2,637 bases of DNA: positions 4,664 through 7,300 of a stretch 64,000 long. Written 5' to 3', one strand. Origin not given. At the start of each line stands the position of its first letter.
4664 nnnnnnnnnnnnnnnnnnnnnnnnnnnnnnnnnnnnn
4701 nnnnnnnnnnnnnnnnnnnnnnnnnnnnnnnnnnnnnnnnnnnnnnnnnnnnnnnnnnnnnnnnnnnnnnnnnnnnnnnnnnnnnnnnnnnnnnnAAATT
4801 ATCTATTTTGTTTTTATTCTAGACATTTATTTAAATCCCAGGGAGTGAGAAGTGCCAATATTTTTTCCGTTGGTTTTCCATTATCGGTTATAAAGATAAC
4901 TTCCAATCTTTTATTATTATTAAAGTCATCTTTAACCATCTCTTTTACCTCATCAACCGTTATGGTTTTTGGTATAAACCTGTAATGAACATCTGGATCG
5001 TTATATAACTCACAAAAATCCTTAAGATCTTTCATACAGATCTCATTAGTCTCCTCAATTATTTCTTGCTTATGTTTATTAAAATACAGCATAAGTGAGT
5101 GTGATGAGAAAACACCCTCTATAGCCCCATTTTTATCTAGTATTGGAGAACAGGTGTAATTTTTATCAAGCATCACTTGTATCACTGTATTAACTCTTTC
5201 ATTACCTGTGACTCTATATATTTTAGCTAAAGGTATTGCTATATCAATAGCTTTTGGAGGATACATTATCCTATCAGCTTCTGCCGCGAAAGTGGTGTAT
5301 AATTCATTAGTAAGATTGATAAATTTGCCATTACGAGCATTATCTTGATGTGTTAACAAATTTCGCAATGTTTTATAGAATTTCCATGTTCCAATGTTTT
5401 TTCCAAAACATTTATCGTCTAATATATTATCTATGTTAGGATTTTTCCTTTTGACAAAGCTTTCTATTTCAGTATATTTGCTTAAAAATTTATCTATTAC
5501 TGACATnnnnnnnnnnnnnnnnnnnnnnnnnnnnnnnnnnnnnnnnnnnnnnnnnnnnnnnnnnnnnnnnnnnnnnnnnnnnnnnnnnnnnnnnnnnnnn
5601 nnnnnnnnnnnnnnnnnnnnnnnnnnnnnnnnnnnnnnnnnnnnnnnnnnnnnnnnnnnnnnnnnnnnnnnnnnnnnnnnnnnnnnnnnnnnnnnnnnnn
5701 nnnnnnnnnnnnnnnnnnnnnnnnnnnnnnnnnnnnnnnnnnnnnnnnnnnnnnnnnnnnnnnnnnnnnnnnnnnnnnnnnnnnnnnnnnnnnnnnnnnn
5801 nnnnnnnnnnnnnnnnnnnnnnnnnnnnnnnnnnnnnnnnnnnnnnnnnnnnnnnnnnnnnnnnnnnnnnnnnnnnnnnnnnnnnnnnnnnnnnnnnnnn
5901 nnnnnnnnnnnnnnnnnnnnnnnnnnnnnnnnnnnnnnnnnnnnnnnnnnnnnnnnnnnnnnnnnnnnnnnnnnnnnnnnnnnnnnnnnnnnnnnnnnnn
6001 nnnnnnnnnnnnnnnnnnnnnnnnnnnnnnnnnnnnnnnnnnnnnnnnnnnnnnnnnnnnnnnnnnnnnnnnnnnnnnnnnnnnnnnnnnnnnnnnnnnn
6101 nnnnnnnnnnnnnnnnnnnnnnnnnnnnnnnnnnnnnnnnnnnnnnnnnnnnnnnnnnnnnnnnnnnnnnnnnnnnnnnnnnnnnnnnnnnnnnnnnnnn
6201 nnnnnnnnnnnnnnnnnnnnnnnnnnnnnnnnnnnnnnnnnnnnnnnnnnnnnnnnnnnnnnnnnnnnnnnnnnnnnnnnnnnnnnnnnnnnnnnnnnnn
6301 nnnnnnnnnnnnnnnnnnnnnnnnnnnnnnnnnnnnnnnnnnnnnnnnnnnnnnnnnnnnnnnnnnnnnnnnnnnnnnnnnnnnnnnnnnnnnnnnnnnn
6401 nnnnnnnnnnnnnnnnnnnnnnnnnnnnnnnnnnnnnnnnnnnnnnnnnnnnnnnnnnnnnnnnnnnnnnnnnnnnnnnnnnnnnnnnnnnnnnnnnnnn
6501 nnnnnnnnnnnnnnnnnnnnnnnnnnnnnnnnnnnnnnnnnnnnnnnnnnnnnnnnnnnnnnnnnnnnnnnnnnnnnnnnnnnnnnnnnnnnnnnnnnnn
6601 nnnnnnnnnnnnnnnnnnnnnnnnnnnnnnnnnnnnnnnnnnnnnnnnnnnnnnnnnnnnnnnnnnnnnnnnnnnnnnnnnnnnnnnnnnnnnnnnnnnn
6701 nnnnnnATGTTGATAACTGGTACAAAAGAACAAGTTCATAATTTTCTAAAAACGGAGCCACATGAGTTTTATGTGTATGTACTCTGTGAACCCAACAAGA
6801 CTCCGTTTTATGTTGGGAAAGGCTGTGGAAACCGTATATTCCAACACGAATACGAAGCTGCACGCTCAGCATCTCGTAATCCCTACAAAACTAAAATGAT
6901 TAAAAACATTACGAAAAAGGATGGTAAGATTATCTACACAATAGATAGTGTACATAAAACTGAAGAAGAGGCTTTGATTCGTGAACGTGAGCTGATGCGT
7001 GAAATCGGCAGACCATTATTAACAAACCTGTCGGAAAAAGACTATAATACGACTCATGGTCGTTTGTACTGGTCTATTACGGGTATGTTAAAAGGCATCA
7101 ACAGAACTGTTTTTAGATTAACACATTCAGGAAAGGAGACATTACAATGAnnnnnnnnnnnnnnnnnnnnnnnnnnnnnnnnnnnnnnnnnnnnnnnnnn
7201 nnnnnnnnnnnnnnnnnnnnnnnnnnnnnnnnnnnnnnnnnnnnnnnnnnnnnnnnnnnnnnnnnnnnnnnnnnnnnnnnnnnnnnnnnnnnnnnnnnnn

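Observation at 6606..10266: Nuclease-rich six-gene operon behind a perfect palindrome, divergent from the WYL regulator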

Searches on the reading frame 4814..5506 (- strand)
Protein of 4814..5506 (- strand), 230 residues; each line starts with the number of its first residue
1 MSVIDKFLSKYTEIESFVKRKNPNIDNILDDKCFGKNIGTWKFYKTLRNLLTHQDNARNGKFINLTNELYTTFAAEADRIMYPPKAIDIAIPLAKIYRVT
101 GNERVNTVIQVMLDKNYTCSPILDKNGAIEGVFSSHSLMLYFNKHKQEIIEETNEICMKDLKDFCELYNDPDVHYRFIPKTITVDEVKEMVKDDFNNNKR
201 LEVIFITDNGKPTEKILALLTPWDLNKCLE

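Call 3: search_protein_families(library=pfam, proteins=[window:4814-5506:-], max_evalue=0.1)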
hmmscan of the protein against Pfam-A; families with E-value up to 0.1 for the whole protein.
window:4814-5506:- (230 aa): 2 families
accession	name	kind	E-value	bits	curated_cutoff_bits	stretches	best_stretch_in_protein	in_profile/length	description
PF00571.33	CBS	-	2.7e-05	24.8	24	1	95-141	8-54/57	CBS domain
PF13302.13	Acetyltransf_3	-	0.021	16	25.4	1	159-199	10-49/138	Acetyltransferase (GNAT) domain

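Call 4: search_protein_families(library=padloc, proteins=[window:4814-5506:-], max_evalue=0.01)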
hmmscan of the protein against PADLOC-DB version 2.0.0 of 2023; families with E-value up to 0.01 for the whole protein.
window:4814-5506:- (230 aa): 0 families

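Call 24: search_protein_families(library=phrogs, proteins=[window:4814-5506:-], max_evalue=0.01)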
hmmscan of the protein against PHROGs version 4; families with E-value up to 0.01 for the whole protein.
window:4814-5506:- (230 aa): 0 families

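Call 25: search_protein_families(library=ncbifam, proteins=[window:4814-5506:-], max_evalue=0.01)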
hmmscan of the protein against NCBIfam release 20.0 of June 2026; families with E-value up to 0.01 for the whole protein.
window:4814-5506:- (230 aa): 2 families
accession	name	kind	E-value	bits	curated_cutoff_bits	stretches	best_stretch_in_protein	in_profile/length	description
NF011443.0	PRK14869.1-5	equivalog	0.0016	17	335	1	78-155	240-315/546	putative manganese-dependent inorganic diphosphatase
NF053863.1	DS11_antiphage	equivalog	0.0076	15.4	260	0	94-147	83-137/305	CBS domain-containing anti-phage protein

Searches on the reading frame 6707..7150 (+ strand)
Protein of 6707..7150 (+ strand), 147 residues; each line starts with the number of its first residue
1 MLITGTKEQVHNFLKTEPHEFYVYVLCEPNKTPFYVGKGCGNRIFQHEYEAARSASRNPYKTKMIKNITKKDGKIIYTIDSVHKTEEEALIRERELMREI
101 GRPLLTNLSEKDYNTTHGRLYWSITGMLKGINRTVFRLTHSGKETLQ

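Call 3: search_protein_families(library=pfam, proteins=[window:6707-7150:+], max_evalue=0.1)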
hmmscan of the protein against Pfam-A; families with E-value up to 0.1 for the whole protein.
window:6707-7150:+ (147 aa): 2 families
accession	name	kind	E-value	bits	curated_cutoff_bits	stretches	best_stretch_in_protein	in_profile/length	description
PF22945.2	LEM-3_GIY-YIG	-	2.2e-11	44.4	27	1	34-116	28-112/151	LEM-3-like GIY-YIG domain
PF01541.30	GIY-YIG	-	0.043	14.6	22.6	1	21-99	2-71/78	GIY-YIG catalytic domain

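Call 4: search_protein_families(library=padloc, proteins=[window:6707-7150:+], max_evalue=0.01)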
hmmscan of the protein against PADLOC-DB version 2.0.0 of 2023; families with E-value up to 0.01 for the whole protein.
window:6707-7150:+ (147 aa): 1 family
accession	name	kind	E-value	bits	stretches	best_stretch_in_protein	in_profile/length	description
PDLC04031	PD-T4-3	-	1.4e-09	35.9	1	19-91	14-88/256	-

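Call 24: search_protein_families(library=phrogs, proteins=[window:6707-7150:+], max_evalue=0.01)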
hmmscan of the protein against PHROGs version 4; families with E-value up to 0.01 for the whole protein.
window:6707-7150:+ (147 aa): 4 families
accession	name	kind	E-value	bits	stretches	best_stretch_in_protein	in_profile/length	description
phrog_5356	-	unknown function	1.5e-13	51.7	1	17-108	12-105/255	-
phrog_15526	-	unknown function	0.0009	20.3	1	21-47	4-30/168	-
phrog_314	-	DNA, RNA and nucleotide metabolism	0.0023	17.9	1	21-118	179-265/574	homing endonuclease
phrog_33585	-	unknown function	0.0082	17.1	0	74-115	16-56/70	-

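Call 25: search_protein_families(library=ncbifam, proteins=[window:6707-7150:+], max_evalue=0.01)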
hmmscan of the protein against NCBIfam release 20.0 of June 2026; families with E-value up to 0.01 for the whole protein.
window:6707-7150:+ (147 aa): 0 families

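Call 33: search_solved_structures(query=window:6707-7150:+, max_evalue=1)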
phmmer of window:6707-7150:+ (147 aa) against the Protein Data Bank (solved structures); distinct sequences matched with E-value up to 1: 2.
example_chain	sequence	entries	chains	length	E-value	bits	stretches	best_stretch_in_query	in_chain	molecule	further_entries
9u75_A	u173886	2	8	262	2.9e-05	27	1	20-108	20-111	GIY-YIG domain-containing protein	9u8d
9u7u_A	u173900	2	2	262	0.00052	23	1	20-108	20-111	GIY-YIG domain-containing protein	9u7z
